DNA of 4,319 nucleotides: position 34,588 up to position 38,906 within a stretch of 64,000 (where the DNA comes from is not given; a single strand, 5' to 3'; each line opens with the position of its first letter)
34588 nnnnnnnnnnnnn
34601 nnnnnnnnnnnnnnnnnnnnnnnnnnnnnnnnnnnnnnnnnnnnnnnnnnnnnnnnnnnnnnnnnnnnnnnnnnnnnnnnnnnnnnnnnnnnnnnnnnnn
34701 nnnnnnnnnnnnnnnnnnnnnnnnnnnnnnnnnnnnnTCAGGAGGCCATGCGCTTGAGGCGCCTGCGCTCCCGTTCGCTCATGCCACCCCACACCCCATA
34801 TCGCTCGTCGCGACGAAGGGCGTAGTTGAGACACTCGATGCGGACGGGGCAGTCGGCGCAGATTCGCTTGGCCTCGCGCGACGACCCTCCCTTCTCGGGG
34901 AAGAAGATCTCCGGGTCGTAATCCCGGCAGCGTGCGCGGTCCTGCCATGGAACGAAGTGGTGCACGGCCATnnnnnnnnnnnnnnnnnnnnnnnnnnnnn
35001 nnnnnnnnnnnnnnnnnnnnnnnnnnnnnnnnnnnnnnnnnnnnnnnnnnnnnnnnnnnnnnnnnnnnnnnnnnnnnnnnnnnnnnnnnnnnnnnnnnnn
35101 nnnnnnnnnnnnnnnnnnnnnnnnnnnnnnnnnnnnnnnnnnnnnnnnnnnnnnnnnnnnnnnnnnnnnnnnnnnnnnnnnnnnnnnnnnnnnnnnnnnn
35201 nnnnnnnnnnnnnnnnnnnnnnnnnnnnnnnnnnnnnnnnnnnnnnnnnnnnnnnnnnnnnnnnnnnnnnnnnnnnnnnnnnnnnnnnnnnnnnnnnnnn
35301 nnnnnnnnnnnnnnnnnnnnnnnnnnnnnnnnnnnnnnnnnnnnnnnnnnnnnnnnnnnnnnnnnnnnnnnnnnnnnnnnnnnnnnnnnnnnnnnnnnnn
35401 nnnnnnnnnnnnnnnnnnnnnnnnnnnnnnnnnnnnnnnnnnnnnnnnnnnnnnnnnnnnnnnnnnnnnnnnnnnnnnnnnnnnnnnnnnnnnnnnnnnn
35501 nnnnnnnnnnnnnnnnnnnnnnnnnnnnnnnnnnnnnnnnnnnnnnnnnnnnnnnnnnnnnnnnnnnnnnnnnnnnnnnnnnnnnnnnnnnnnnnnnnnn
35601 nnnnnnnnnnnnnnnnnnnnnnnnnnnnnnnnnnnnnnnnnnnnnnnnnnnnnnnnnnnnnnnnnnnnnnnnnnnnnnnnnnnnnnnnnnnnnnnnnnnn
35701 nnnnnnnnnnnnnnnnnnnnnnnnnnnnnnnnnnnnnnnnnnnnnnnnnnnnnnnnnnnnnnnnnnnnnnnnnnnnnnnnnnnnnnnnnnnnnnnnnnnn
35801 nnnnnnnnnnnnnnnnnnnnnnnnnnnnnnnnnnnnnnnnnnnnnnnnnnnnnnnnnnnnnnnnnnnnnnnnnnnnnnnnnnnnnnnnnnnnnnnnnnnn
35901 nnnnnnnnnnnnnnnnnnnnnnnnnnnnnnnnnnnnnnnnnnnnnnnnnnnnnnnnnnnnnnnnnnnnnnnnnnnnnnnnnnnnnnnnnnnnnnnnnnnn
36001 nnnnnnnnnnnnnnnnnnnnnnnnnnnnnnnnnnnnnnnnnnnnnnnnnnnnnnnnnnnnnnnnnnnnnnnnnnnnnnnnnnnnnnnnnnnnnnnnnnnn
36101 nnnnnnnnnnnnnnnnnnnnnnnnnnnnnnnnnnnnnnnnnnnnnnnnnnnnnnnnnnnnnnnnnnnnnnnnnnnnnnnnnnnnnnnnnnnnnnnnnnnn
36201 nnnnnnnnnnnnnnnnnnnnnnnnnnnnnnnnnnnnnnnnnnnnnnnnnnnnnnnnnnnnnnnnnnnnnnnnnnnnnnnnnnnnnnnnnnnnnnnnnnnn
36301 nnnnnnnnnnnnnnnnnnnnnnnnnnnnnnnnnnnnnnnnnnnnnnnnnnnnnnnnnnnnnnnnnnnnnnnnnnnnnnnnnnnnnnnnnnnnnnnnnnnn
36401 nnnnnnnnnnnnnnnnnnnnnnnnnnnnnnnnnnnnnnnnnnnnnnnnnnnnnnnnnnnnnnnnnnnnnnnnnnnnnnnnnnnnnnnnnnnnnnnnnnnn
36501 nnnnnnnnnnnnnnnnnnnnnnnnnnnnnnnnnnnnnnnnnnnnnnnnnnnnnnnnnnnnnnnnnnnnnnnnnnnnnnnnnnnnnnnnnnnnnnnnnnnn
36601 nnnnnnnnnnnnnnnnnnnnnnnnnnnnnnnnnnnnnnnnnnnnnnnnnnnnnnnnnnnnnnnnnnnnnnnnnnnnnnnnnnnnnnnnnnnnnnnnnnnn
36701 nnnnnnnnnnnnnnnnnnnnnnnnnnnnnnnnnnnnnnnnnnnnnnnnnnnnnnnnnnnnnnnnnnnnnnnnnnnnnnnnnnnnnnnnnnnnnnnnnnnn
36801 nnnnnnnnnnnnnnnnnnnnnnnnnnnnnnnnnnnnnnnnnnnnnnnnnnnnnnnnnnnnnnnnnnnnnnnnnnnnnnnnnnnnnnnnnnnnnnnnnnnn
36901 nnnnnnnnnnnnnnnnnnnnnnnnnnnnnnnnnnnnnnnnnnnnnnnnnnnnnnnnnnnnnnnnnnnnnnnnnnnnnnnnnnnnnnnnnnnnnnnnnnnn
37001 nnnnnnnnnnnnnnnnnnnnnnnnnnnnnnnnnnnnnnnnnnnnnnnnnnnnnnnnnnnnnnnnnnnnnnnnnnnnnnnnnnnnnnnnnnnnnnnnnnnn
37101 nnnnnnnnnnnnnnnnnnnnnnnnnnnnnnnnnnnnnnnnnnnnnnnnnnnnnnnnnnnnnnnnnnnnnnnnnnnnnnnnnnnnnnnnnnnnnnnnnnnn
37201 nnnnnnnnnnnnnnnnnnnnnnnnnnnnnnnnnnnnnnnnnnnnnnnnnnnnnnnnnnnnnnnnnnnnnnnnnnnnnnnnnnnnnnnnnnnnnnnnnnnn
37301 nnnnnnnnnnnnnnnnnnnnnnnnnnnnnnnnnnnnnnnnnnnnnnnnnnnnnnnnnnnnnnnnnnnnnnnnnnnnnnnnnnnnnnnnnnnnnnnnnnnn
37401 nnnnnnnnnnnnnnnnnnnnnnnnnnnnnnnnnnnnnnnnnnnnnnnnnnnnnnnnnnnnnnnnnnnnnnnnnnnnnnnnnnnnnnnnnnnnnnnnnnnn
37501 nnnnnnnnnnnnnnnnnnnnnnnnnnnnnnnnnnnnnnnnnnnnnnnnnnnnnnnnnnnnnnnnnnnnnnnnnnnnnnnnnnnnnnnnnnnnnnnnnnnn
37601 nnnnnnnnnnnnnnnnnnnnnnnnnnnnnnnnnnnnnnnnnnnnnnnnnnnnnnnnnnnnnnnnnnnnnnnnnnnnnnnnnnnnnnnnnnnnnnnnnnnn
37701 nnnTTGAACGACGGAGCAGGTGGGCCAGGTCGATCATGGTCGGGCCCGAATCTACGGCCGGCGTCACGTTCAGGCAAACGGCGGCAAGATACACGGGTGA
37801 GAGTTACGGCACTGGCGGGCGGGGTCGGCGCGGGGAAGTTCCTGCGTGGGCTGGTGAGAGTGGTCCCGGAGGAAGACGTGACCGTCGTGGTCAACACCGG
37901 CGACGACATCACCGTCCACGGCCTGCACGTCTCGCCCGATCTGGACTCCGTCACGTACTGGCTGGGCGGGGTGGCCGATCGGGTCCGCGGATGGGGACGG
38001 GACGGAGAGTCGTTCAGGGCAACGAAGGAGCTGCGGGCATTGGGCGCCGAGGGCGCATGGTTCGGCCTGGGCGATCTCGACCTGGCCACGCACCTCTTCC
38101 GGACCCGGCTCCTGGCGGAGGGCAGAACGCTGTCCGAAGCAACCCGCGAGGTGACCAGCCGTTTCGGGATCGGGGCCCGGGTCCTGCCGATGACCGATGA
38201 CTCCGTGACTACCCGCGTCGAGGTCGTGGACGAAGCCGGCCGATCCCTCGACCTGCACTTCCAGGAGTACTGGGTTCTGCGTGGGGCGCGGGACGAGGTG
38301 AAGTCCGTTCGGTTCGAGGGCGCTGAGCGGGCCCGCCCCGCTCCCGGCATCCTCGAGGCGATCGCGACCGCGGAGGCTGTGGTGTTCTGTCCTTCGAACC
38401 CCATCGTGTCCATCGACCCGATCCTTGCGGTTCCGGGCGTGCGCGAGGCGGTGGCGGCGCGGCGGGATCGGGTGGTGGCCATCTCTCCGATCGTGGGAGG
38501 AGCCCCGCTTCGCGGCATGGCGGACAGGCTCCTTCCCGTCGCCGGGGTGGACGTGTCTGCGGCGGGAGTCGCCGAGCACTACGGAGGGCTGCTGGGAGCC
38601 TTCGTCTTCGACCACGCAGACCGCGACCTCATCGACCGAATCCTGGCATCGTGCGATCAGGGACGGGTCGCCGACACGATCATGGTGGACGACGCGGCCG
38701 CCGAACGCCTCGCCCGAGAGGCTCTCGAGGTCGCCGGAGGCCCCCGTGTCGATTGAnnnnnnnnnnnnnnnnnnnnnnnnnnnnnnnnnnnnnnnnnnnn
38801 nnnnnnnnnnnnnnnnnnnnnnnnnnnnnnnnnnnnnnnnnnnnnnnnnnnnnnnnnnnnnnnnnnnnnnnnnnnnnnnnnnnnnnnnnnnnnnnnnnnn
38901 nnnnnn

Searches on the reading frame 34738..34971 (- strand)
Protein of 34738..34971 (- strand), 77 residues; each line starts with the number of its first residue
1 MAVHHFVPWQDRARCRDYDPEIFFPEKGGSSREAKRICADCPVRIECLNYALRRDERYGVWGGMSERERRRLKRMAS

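Call 6: search_protein_families(library=pfam, proteins=[window:34738-34971:-], max_evalue=0.1)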
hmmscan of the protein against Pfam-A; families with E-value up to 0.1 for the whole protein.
window:34738-34971:- (77 aa): 1 family
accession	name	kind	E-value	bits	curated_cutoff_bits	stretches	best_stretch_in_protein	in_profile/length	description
PF02467.21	Whib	-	9.4e-29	100.2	23.6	1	9-72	1-65/65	Transcription factor WhiB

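Call 8: find_encoding_contigs(protein=window:34738-34971:-, flank=5000, max_places=10)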
Protein window:34738-34971:- (77 aa): 24 contigs read that carry it; 10 places shown.
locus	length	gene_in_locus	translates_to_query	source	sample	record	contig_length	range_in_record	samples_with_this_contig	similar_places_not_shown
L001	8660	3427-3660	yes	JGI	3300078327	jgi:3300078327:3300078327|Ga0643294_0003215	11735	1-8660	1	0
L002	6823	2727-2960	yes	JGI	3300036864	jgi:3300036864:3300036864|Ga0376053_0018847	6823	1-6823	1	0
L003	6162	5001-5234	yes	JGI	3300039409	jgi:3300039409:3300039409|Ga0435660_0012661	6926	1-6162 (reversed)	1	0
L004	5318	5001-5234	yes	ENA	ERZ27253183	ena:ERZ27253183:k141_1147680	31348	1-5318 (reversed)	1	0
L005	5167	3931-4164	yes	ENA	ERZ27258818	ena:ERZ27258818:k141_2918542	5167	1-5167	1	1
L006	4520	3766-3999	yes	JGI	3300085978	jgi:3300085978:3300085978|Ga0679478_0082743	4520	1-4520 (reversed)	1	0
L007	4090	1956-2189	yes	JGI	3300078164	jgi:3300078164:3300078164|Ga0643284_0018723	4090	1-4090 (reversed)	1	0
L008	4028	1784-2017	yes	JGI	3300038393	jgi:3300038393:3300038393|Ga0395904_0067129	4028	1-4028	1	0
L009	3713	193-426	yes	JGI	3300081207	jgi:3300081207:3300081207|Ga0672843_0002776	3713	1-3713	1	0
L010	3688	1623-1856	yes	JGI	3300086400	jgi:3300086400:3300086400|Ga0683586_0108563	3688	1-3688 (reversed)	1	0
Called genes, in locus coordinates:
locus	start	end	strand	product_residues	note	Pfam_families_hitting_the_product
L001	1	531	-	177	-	?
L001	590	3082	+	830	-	PF04055:Radical_SAM, PF19288:CofH_C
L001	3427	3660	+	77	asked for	PF02467:Whib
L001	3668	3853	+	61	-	-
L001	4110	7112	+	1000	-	PF00535:Glycos_transf_2, PF13641:Glyco_tranf_2_3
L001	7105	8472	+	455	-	PF18986:DUF5719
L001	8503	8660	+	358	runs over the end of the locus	PF12229:PG_binding_4, PF03734:YkuD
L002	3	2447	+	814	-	?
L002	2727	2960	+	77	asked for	PF02467:Whib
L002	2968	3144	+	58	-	-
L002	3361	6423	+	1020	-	PF00535:Glycos_transf_2, PF13641:Glyco_tranf_2_3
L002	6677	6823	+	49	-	?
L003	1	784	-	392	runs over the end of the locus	PF01996:F420_ligase, PF00881:Nitroreductase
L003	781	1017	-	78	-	-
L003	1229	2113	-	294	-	-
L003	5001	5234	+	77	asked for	PF02467:Whib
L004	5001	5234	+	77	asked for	PF02467:Whib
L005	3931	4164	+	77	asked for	PF02467:Whib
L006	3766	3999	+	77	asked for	PF02467:Whib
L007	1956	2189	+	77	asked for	PF02467:Whib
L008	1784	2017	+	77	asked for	PF02467:Whib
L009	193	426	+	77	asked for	PF02467:Whib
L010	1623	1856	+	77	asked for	PF02467:Whib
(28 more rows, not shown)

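Call 11: find_related_loci(query=window:34738-34971:-, collection=genome_contigs, flank=3000)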
Query window:34738-34971:- (77 aa) in genome_contigs; peptide patterns used: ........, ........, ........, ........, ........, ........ (x = any residue, [..] = any of these).
600 stretches matched a pattern (row limit reached: there are more); 561 encode a relative of the query (tblastn E <= 1e-3); the best 80 are kept; 80 distinct loci.
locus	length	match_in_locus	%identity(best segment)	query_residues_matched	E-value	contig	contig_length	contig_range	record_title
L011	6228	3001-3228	91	2-77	5e-47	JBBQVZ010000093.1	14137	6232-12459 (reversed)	MAG: Actinomycetota bacterium isolate Co_metawrap_2025 Cmw_2025_k141_21790746_length_14137_cov_19.9946, whole genome sho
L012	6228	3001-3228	95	2-77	2e-46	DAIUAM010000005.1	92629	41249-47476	MAG TPA_asm: Actinomycetota bacterium isolate CTOTU41495 NODE_101_length_92629_cov_10.694396, whole genome shotgun seque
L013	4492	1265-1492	93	2-77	2e-46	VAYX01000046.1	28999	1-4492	MAG: Actinobacteria bacterium isolate AC_69 14_1009_16_40cm_scaffold_2144, whole genome shotgun sequence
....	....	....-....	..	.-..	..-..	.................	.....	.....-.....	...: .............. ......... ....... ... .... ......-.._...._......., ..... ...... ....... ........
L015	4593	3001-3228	92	2-77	3e-46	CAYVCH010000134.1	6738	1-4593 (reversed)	MAG TPA_asm: uncultured Actinomycetes bacterium isolate binchicken_co30_51 genome assembly, contig: NODE_6335_length_673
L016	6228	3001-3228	93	2-77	3e-46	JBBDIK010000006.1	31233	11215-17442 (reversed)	MAG: Actinomycetota bacterium isolate LejiaA_67_18 Lejia_A_2272_length_31233_cov_10, whole genome shotgun sequence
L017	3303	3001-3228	93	2-77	3e-46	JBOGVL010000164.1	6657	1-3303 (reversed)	MAG: Actinomycetota bacterium isolate SD8048_metabat2.bin.10 NODE_1327_length_6657_cov_1.076110, whole genome shotgun se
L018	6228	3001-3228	92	2-77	3e-46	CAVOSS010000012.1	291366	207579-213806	MAG: uncultured Actinomycetota bacterium isolate MFD00392.bin.2.136 genome assembly, contig: contig_55401, whole genome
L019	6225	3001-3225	91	3-77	4e-46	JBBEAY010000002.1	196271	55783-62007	MAG: Actinomycetota bacterium isolate LejiaF_68_95 Lejia_F_101_length_196271_cov_57, whole genome shotgun sequence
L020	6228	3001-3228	92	2-77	2e-46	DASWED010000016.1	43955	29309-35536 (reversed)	MAG TPA_asm: Actinomycetota bacterium isolate SMAG_U2753 k141_548824, whole genome shotgun sequence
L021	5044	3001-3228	93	2-77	2e-46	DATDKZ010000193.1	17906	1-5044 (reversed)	MAG TPA_asm: Actinomycetota bacterium isolate SMAG_U371 k141_1118389, whole genome shotgun sequence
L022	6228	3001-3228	92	2-77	5e-46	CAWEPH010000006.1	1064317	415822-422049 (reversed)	MAG: uncultured Actinomycetes bacterium isolate MFD02242.bin.2.262 genome assembly, contig: contig_2867, whole genome sh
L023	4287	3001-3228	92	2-77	5e-46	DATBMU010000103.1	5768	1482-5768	MAG TPA_asm: Actinomycetota bacterium isolate SMAG_U4006 k141_2826650, whole genome shotgun sequence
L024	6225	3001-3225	93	3-77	6e-46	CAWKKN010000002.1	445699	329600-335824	MAG: uncultured Actinomycetes bacterium isolate MFD03975.bin.2.20 genome assembly, contig: contig_21244, whole genome sh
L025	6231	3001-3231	91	1-77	6e-46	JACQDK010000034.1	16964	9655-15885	MAG: Actinomycetota bacterium isolate NC_groundwater_992_Pr1_S-0.65um_70_10 Montesol18_Sp65_coassembly_scaffold_261996,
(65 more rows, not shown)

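Call 16: search_protein_families(library=ncbifam, proteins=[window:34738-34971:-], max_evalue=10)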
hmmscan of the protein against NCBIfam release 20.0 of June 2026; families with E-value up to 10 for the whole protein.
window:34738-34971:- (77 aa): 0 families

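Call 31: find_homologous_proteins(query=window:34738-34971:-, max_evalue=1e-10)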
Query window:34738-34971:- (77 aa): 1150 proteins with E <= 1e-10 among 1155 candidates; the best 120 are listed.
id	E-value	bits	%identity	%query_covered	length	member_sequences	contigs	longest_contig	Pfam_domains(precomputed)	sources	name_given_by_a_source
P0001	2.3e-45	170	99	97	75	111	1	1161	PF02467.22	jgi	jgi:WhiB family transcriptional regulator, redox-sensing transcriptional regulator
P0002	7.0e-45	168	96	97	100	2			PF02467.22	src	-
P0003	1.5e-44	167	96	97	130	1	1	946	PF02467.22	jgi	jgi:WhiB family redox-sensing transcriptional regulator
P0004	3.3e-44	166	96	97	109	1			PF02467.22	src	-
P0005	5.7e-44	165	93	99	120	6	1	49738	PF02467.22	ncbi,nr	ncbi:MAG: WhiB family transcriptional regulator [Actinobacteria bacterium]|nr:MAG: WhiB family trans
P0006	6.1e-44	165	93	99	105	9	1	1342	PF02467.22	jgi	jgi:WhiB family transcriptional regulator, redox-sensing transcriptional regulator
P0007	1.0e-43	164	92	97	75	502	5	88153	PF02467.22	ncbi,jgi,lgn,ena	ncbi:MAG TPA: WhiB family transcriptional regulator [Actinomycetota bacterium]|jgi:WhiB family redox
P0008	1.4e-43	164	93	97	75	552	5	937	PF02467.22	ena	-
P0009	4.0e-43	162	92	97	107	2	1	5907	PF02467.22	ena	-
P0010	4.2e-43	162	89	99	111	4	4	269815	PF02467.22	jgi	jgi:WhiB family redox-sensing transcriptional regulator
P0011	4.2e-43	162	92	97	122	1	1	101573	PF02467.22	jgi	jgi:WhiB family redox-sensing transcriptional regulator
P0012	5.9e-43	162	89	99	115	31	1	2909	PF02467.22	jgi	jgi:hypothetical protein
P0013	7.2e-43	162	91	97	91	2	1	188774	PF02467.22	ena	-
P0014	7.2e-43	162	91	97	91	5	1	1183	PF02467.22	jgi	jgi:WhiB family redox-sensing transcriptional regulator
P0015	2.8e-42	160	89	97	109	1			PF02467.22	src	-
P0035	2.7e-33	131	75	97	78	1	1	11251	PF02467.22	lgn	-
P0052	3.5e-31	124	72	92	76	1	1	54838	PF02467.22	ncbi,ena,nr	ncbi:MAG TPA: WhiB family transcriptional regulator [Euzebyales bacterium]|nr:WhiB family transcript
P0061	1.2e-30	123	73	92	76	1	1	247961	PF02467.22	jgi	-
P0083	3.8e-30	121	69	100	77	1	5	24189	PF02467.22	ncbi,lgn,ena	ncbi:MAG: WhiB family transcriptional regulator [Egibacteraceae bacterium]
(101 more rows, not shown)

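Call 32: find_encoding_contigs(protein=P0052, flank=4000, max_places=2)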
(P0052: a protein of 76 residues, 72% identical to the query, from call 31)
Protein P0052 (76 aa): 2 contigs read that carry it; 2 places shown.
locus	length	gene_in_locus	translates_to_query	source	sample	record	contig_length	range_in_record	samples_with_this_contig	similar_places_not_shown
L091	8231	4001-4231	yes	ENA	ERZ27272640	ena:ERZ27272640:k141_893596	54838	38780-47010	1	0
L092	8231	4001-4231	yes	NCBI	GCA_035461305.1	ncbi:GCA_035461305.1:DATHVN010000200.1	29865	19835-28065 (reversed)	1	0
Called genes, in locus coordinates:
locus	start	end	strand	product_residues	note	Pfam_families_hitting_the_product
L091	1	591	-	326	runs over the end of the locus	PF03706:LPG_synthase_TM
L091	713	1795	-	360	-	PF04230:PS_pyruv_trans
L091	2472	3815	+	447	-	PF05496:RuvB_N, PF00158:Sigma54_activat (faint), PF01078:Mg_chelatase (faint), PF07728:AAA_5 (weak), PF13173:AAA_14 (weak), PF00004:AAA, PF16193:AAA_assoc_2, PF12002:MgsA_C, +4 more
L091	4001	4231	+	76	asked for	PF02467:Whib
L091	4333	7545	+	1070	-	PF00535:Glycos_transf_2 (weak), PF13641:Glyco_tranf_2_3, PF13632:Glyco_trans_2_3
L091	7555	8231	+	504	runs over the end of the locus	PF18986:DUF5719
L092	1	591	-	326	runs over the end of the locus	PF03706:LPG_synthase_TM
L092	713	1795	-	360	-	PF04230:PS_pyruv_trans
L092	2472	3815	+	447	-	PF05496:RuvB_N, PF00158:Sigma54_activat (faint), PF01078:Mg_chelatase (faint), PF07728:AAA_5 (weak), PF13173:AAA_14 (weak), PF00004:AAA, PF16193:AAA_assoc_2, PF12002:MgsA_C, +4 more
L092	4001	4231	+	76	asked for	PF02467:Whib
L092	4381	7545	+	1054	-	PF00535:Glycos_transf_2 (weak), PF13641:Glyco_tranf_2_3, PF13632:Glyco_trans_2_3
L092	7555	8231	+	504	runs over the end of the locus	PF18986:DUF5719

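Call 33: find_encoding_contigs(protein=P0083, flank=4000, max_places=2)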
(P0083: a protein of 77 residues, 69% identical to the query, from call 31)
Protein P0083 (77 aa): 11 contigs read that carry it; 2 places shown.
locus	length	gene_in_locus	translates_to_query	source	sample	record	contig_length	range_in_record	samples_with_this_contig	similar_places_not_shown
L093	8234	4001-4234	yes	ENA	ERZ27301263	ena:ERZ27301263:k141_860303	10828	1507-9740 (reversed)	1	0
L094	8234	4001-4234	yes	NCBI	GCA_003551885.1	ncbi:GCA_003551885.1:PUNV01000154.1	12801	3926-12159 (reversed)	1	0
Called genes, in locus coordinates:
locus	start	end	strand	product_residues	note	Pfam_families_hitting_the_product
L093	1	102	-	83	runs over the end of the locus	-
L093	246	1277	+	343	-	PF01380:SIS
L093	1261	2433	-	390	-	PF07969:Amidohydro_3 (faint), PF01979:Amidohydro_1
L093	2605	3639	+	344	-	PF00483:NTP_transferase, PF12804:NTP_transf_3, PF25087:GMPPB_C, PF00132:Hexapep (faint)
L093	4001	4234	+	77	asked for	PF02467:Whib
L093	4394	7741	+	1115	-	PF00535:Glycos_transf_2, PF13641:Glyco_tranf_2_3, PF13632:Glyco_trans_2_3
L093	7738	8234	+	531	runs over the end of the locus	PF18986:DUF5719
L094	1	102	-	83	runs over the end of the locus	-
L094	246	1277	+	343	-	PF01380:SIS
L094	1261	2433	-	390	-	PF07969:Amidohydro_3 (faint), PF01979:Amidohydro_1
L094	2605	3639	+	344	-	PF00483:NTP_transferase, PF12804:NTP_transf_3, PF25087:GMPPB_C, PF00132:Hexapep (faint)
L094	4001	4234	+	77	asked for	PF02467:Whib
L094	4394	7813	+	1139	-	PF00535:Glycos_transf_2, PF13641:Glyco_tranf_2_3, PF13632:Glyco_trans_2_3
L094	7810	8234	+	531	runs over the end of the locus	PF18986:DUF5719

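Call 34: find_encoding_contigs(protein=P0035, flank=4000, max_places=2)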
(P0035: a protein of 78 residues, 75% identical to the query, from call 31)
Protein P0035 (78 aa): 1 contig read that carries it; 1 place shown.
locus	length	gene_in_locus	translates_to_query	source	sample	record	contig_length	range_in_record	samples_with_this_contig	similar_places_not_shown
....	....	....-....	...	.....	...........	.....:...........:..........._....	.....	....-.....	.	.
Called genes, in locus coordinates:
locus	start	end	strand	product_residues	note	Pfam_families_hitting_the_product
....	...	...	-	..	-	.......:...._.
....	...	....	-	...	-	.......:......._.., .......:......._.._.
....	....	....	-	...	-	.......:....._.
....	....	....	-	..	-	-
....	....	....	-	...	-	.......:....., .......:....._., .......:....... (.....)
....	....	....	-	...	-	-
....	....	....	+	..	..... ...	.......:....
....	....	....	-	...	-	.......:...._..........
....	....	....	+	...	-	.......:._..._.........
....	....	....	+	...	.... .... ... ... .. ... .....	?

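Call 35: find_encoding_contigs(protein=P0061, flank=4000, max_places=2)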
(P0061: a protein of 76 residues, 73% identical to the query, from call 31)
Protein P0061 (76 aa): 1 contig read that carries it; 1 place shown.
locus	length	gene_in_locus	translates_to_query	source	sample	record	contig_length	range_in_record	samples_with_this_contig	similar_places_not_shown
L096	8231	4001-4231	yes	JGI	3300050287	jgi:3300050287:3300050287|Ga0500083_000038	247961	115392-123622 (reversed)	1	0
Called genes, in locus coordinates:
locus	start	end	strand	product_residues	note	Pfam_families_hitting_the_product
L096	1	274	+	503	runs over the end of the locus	PF00188:CAP, PF04122:CW_binding_2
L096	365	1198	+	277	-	PF01061:ABC2_membrane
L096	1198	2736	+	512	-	PF00005:ABC_tran, PF14524:Wzt_C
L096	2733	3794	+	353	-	PF00535:Glycos_transf_2, PF13641:Glyco_tranf_2_3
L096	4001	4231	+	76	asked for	PF02467:Whib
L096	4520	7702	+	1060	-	PF00535:Glycos_transf_2, PF13641:Glyco_tranf_2_3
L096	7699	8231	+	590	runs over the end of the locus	PF18986:DUF5719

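Call 38: search_solved_structures(query=window:34738-34971:-, max_evalue=0.001)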
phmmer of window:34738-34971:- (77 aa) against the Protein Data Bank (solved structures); distinct sequences matched with E-value up to 0.001: 9.
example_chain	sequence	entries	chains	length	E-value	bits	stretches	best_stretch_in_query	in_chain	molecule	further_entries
8dy9_H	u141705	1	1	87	3.8e-31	109.8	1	7-76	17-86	Transcriptional regulator WhiB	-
8dy7_H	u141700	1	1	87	4.2e-31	109.7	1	7-76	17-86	Transcriptional regulator WhiB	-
6ono_A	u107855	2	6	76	9.2e-19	70.4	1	8-75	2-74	Transcription regulator WhiB1 | Transcriptional regulator WhiB1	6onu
5oay_A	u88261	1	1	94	9.9e-19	70.3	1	7-75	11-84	Transcriptional regulator WhiB1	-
7f7n_A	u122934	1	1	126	3.2e-14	55.9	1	6-74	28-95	Transcriptional regulator WhiB4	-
8cwr_A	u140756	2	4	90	8.2e-11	45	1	8-72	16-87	Redox- and pH-responsive transcriptional regulator WhiB3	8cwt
8cyf_A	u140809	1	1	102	9e-11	44.9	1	8-72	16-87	Redox- and pH-responsive transcriptional regulator WhiB3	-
7kif_Z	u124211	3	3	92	8.3e-10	41.8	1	15-64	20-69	Probable transcriptional regulator WhiB7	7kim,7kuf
7kug_A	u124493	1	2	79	1.2e-09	41.3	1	14-63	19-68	Probable transcriptional regulator WhiB7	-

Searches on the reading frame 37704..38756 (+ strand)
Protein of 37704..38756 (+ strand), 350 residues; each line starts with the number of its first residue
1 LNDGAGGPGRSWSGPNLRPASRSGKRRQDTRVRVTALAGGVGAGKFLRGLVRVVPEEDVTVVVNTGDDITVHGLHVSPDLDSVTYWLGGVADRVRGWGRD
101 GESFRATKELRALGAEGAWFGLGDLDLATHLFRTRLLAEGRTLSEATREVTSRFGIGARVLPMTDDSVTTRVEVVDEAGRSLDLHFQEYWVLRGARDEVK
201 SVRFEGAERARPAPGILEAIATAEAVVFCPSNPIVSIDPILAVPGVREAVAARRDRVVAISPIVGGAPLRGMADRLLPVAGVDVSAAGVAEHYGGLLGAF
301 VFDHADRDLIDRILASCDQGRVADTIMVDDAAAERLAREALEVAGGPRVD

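Call 39: search_protein_families(library=pfam, proteins=[window:37704-38756:+], max_evalue=0.00001)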
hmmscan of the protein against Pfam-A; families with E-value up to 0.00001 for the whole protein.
window:37704-38756:+ (350 aa): 1 family
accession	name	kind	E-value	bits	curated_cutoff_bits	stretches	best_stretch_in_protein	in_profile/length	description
PF01933.23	CofD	-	3.3e-51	174.6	30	1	34-305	1-252/290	2-phospho-L-lactate transferase CofD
